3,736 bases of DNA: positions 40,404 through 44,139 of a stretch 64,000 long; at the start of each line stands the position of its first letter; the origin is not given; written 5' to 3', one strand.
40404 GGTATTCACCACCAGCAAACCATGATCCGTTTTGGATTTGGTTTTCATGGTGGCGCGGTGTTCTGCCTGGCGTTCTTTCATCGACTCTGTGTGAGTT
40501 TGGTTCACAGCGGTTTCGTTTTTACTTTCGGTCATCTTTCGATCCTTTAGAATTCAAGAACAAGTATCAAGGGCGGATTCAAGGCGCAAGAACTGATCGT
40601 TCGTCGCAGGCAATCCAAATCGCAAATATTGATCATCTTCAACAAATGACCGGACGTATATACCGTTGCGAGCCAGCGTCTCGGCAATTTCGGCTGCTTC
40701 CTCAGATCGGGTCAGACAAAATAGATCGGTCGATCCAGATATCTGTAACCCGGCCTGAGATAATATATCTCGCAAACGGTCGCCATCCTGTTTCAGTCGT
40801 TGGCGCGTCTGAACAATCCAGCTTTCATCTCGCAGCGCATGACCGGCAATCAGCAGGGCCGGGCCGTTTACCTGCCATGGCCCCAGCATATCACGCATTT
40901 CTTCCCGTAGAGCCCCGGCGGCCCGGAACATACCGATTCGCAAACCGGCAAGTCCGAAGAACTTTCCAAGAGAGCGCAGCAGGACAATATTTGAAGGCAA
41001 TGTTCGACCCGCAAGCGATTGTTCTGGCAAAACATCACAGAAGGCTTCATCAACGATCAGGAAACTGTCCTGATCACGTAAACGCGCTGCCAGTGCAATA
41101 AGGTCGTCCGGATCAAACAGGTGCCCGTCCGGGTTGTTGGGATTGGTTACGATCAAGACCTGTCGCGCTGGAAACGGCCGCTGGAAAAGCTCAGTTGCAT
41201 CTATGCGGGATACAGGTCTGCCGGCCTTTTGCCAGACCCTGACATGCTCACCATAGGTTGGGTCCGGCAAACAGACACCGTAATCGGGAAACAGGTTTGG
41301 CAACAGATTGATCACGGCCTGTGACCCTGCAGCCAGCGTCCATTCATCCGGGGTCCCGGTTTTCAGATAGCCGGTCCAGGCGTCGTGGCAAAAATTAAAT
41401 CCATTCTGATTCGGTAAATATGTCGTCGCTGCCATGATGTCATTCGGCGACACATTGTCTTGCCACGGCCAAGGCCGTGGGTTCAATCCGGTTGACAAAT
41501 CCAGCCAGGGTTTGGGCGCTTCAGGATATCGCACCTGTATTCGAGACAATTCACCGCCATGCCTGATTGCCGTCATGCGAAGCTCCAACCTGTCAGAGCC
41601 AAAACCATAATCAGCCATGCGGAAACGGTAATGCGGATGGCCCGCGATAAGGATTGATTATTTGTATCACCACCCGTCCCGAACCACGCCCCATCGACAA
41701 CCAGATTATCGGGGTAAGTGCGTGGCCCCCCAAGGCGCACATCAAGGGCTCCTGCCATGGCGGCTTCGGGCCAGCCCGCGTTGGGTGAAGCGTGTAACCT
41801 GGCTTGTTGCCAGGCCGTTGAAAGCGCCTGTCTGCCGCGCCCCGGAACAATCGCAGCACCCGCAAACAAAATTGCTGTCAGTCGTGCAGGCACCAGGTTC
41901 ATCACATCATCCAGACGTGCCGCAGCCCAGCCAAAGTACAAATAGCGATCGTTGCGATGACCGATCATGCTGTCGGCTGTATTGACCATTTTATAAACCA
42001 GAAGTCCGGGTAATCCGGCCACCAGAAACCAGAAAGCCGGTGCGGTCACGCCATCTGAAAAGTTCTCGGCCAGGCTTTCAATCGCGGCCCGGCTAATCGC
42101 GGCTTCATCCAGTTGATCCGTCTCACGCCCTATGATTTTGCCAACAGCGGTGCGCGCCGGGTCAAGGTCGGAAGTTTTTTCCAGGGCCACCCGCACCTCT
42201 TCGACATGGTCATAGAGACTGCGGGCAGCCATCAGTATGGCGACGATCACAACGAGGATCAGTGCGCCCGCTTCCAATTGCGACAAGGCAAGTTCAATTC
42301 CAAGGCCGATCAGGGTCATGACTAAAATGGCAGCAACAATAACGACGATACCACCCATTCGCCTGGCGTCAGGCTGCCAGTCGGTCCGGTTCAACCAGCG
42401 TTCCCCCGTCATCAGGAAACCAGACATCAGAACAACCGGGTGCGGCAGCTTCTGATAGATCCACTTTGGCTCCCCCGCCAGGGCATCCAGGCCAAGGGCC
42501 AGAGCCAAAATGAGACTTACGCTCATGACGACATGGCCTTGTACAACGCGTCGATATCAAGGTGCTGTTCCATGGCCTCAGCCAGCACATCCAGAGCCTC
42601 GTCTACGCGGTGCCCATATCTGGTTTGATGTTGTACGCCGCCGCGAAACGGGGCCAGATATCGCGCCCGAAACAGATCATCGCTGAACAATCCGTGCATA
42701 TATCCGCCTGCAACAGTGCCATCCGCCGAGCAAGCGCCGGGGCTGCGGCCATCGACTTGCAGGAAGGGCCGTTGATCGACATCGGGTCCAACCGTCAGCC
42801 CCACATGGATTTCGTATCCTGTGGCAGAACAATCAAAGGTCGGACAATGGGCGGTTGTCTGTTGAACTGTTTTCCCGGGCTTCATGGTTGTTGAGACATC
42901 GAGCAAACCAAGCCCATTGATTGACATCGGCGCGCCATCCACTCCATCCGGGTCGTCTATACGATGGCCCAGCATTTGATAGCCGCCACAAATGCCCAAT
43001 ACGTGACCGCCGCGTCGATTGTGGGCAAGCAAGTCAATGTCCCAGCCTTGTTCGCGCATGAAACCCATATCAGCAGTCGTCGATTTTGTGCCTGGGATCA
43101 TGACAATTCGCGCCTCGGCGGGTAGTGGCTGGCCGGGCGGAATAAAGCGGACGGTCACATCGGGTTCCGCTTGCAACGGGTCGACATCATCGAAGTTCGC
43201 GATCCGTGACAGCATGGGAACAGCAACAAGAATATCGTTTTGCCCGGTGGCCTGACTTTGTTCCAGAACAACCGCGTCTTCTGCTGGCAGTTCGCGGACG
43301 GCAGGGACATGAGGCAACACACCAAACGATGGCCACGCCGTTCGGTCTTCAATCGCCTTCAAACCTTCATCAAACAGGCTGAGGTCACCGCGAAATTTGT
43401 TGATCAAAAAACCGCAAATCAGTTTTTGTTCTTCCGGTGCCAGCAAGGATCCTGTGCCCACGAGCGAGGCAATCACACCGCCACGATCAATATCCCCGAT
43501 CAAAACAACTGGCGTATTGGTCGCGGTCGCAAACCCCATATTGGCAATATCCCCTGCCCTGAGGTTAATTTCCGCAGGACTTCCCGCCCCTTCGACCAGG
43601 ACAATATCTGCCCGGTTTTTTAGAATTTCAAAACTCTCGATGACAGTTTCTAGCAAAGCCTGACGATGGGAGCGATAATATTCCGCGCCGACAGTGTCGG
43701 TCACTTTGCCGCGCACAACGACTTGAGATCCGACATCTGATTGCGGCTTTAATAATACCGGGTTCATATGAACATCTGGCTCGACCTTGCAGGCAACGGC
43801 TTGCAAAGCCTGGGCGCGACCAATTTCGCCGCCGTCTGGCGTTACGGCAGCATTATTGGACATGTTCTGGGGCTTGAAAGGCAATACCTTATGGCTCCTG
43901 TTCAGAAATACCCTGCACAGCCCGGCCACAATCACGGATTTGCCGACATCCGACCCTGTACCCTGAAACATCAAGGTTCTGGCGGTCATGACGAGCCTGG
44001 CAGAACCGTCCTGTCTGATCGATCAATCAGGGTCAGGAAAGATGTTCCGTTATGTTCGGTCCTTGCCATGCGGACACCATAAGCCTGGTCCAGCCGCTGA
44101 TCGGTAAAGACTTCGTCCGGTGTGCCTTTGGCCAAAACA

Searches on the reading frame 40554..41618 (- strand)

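Call 79: search_protein_families(library=pfam, proteins=[window:40554-41618:-], max_evalue=1e-8)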
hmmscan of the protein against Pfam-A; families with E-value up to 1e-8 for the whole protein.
window:40554-41618:- (354 aa): 1 family
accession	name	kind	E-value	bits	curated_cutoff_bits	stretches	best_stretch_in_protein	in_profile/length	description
PF00155.27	Aminotran_1_2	-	4.8e-34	118.5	19.7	1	89-340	64-350/361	Aminotransferase class I and II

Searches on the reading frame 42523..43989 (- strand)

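Call 79: search_protein_families(library=pfam, proteins=[window:42523-43989:-], max_evalue=1e-8)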
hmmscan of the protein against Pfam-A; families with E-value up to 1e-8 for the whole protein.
window:42523-43989:- (488 aa): 3 families
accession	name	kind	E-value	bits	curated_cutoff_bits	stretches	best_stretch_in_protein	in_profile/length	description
PF07685.20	GATase_3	-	1.1e-50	172.5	27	1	255-438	2-194/196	CobB/CobQ-like glutamine amidotransferase domain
PF01656.29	CbiA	-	1.8e-19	70.4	25.4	1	6-238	1-122/125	CobQ/CobB/MinD/ParA nucleotide binding domain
PF13500.12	AAA_26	-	1.4e-12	48.3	27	1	4-231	1-194/198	AAA domain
